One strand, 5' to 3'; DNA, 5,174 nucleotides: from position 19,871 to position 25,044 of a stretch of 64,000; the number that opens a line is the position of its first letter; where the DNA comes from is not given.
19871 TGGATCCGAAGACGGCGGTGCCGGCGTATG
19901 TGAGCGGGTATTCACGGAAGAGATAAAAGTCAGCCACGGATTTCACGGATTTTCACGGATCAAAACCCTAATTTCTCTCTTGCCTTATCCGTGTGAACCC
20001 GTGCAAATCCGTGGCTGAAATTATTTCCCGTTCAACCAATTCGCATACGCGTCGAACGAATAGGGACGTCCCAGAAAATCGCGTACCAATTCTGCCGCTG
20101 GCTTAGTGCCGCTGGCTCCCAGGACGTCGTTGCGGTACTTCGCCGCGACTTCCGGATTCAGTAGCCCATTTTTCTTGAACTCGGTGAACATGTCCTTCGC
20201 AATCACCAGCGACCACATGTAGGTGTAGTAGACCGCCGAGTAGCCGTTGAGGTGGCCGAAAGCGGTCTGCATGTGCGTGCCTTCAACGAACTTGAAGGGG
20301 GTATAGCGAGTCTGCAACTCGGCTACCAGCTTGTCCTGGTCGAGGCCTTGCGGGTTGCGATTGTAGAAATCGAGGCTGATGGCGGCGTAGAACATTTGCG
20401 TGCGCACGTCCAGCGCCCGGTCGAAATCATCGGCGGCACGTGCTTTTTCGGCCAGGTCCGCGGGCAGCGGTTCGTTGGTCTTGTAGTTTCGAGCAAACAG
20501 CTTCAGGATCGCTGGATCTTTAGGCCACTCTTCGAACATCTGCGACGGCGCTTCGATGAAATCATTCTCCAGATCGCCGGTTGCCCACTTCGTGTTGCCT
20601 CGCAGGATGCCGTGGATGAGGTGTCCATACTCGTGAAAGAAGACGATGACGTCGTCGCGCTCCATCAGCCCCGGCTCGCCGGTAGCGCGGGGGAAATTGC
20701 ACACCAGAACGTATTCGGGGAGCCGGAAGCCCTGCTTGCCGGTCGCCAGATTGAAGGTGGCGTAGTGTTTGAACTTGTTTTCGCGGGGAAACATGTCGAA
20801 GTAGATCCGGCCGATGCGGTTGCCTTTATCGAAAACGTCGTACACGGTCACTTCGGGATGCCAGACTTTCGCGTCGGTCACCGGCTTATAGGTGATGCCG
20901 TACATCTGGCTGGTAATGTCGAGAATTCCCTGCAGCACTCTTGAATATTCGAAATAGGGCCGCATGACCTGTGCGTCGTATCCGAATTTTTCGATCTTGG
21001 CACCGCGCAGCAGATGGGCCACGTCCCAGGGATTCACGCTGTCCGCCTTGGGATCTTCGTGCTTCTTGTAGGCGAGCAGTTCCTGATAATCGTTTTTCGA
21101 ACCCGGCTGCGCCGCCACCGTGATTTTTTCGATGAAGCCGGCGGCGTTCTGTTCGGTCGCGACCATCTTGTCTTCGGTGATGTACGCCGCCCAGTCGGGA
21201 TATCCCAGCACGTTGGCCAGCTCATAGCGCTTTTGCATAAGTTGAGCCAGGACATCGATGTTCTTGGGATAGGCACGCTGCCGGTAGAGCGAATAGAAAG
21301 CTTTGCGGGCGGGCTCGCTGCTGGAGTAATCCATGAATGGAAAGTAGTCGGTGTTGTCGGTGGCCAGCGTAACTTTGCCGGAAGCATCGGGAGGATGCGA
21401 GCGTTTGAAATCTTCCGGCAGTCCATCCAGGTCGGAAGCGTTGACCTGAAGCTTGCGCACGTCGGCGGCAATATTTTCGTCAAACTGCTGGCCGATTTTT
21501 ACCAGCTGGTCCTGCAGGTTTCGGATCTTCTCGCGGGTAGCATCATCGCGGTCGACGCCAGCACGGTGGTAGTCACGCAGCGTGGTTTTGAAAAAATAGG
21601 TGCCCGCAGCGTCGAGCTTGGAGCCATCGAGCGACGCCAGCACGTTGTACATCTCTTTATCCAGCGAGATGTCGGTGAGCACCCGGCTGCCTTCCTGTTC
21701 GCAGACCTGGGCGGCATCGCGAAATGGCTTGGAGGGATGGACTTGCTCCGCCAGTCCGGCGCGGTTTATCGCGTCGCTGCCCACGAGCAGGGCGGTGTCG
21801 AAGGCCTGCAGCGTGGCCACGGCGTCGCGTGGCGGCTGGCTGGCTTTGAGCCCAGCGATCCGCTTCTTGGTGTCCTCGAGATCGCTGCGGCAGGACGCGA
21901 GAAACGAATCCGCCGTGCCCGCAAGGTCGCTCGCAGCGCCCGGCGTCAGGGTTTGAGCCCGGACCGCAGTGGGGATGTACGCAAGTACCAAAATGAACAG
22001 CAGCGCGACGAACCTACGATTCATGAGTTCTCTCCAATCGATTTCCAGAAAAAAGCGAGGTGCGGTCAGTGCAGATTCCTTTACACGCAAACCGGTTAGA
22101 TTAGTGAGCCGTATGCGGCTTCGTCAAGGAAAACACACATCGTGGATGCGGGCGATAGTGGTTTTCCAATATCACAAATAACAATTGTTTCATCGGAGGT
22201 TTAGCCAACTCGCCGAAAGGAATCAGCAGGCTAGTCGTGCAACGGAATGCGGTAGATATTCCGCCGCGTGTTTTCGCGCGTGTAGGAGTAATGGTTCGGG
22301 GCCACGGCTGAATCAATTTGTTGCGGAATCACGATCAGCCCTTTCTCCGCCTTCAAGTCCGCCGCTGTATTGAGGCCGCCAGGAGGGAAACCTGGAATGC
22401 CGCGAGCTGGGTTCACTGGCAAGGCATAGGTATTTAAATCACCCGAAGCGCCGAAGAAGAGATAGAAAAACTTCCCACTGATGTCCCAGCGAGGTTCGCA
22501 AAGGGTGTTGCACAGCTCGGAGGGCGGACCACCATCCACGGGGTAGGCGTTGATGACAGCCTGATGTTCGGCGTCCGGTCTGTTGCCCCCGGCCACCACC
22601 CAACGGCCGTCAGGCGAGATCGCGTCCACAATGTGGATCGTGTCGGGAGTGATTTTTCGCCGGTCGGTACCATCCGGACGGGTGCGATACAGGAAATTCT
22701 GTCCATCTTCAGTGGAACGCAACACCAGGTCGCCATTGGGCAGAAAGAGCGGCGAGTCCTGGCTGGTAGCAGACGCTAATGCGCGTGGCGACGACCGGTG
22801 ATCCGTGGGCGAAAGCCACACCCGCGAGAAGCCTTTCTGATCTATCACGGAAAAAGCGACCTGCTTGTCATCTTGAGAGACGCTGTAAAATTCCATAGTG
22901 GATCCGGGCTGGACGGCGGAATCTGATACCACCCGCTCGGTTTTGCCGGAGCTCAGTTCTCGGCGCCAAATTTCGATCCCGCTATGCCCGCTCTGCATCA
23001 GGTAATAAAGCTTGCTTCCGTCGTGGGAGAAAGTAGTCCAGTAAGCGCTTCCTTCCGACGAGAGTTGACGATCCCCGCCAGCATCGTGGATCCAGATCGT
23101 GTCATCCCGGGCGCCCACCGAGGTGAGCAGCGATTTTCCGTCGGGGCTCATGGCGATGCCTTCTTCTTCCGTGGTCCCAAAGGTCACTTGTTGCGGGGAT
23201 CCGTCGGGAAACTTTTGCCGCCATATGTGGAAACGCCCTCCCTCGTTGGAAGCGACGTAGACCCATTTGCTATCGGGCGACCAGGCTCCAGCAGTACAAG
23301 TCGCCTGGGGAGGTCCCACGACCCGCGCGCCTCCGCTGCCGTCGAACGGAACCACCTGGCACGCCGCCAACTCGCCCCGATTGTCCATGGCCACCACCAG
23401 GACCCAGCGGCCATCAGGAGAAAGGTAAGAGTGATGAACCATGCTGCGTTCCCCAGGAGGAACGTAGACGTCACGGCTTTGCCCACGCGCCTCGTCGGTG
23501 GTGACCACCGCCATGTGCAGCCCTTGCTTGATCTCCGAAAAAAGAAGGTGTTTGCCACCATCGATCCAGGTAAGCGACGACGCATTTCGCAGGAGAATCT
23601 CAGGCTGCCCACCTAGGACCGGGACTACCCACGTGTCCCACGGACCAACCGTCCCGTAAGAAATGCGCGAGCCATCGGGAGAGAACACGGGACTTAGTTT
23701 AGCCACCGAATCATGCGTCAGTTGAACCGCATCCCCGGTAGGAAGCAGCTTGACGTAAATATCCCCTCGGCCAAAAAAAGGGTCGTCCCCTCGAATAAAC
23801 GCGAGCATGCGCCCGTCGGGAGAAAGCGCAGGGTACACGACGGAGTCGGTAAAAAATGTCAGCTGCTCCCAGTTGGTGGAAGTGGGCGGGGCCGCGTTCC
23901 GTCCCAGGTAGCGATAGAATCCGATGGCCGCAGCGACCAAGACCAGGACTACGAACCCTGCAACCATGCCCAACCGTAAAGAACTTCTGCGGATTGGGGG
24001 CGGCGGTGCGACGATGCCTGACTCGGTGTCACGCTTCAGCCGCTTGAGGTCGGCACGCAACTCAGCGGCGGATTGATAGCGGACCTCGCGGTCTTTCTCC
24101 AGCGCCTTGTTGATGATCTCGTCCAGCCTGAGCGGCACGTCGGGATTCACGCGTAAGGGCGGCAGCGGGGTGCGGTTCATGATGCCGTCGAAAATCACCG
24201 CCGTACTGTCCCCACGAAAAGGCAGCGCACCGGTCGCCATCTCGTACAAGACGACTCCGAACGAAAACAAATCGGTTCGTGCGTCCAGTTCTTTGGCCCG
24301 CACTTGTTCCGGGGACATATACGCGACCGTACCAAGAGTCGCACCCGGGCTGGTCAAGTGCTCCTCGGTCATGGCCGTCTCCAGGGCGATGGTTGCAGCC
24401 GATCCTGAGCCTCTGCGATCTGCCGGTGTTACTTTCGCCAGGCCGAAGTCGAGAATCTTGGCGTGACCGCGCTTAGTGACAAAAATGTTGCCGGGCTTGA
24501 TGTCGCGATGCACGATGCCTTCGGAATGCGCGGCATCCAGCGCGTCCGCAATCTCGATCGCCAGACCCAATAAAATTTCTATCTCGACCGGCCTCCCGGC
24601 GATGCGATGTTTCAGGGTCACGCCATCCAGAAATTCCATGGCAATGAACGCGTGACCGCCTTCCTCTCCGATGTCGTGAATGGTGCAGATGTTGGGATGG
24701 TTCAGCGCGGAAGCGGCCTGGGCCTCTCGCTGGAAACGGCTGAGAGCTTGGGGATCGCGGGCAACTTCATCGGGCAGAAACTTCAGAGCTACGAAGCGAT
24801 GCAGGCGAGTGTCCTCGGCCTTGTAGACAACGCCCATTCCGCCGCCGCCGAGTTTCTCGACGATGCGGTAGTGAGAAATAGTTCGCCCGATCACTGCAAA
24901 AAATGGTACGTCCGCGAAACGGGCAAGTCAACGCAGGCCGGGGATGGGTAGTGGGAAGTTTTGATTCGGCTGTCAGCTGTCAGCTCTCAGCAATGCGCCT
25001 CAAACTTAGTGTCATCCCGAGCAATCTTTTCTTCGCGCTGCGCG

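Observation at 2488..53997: Intergenic space is saturated with period-7 tandem repeats that come as complementary arm pairs (STRR-like system)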

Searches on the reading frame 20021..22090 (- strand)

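Call 6: search_protein_families(library=pfam, proteins=[window:20021-22090:-])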
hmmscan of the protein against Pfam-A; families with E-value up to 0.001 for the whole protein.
window:20021-22090:- (689 aa): 1 family
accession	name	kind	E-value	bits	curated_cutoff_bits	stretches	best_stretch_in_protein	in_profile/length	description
PF01432.26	Peptidase_M3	-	8.8e-97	325.7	27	1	253-683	2-452/457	Peptidase family M3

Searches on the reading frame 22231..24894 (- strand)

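Call 6: search_protein_families(library=pfam, proteins=[window:22231-24894:-])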
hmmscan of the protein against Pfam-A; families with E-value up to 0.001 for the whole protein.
window:22231-24894:- (887 aa): 9 families
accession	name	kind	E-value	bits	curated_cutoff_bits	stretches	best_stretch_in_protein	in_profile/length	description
PF00069.31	Pkinase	-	9.1e-46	156.8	31.7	1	9-274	1-253/263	Protein kinase domain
PF07714.23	PK_Tyr_Ser-Thr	-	3.9e-31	108.7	23.1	1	11-273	3-249/258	Protein tyrosine and serine/threonine kinase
PF07676.18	PD40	-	4.1e-19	68.5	20.9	1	354-381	13-38/38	WD40-like Beta Propeller Repeat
PF01636.29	APH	-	8.1e-09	36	23.2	1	115-157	158-201/239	Phosphotransferase enzyme family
PF00400.38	WD40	-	2.5e-07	31.4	27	0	534-558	15-38/39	WD domain, G-beta repeat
PF03109.22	ABC1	-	1.3e-05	24.9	22.9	1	52-159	118-220/244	ABC1 atypical kinase-like domain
PF25174.1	Beta-prop_THOC3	-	2.2e-05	24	305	1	537-652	53-163/272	THOC3 beta-propeller domain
PF00930.27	DPPIV_N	-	4.6e-05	22.8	22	0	349-397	42-83/354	Dipeptidyl peptidase IV (DPP IV) N-terminal region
PF17667.7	Pkinase_fungal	-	0.00038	19.7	24.1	1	123-217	304-384/387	Fungal protein kinase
